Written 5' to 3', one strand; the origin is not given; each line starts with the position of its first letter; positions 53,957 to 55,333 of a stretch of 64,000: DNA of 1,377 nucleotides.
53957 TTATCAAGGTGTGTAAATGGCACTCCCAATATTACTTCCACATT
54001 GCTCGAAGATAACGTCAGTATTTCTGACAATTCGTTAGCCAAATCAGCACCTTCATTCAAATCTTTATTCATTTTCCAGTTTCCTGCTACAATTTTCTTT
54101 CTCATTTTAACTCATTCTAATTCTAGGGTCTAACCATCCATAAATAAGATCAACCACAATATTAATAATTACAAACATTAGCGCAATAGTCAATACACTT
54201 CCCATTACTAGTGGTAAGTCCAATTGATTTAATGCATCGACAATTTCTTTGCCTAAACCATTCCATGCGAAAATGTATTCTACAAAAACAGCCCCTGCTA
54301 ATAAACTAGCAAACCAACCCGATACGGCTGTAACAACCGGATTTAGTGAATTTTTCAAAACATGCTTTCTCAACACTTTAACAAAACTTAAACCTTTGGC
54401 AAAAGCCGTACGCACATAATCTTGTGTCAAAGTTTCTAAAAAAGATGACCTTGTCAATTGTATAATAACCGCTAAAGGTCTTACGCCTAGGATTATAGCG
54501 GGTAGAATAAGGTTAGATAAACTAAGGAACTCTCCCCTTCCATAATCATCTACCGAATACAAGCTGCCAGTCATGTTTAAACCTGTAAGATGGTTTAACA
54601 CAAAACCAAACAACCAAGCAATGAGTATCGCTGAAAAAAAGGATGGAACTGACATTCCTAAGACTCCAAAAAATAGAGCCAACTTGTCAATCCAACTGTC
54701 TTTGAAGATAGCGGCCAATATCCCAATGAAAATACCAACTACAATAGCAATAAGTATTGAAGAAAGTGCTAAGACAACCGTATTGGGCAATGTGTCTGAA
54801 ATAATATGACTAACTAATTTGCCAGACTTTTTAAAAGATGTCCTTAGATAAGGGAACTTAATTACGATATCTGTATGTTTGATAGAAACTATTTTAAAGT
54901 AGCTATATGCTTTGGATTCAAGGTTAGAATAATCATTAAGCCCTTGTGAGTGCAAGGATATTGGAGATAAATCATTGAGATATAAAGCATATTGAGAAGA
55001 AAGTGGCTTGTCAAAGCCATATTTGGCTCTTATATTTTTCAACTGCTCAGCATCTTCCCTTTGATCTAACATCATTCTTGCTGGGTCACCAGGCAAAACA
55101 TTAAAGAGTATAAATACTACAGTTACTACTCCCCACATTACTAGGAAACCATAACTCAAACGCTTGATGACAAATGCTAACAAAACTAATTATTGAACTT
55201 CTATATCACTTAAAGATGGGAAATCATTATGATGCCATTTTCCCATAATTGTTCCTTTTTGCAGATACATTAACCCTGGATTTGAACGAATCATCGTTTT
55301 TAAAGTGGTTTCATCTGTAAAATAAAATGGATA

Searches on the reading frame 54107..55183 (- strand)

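Call 83: search_protein_families(library=pfam, proteins=[window:54107-55183:-], max_evalue=0.001)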
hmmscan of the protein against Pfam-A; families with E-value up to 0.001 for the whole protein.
window:54107-55183:- (358 aa): 2 families
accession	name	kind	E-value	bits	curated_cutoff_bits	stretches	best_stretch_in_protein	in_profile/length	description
PF00528.27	BPD_transp_1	-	3.4e-38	131.7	26.4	1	150-356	1-183/184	Binding-protein-dependent transport system inner membrane component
PF19300.4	BPD_transp_1_N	-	2.5e-14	53.9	23.8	1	1-72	1-72/114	Binding-prot-dependent transport system membrane comp, N-term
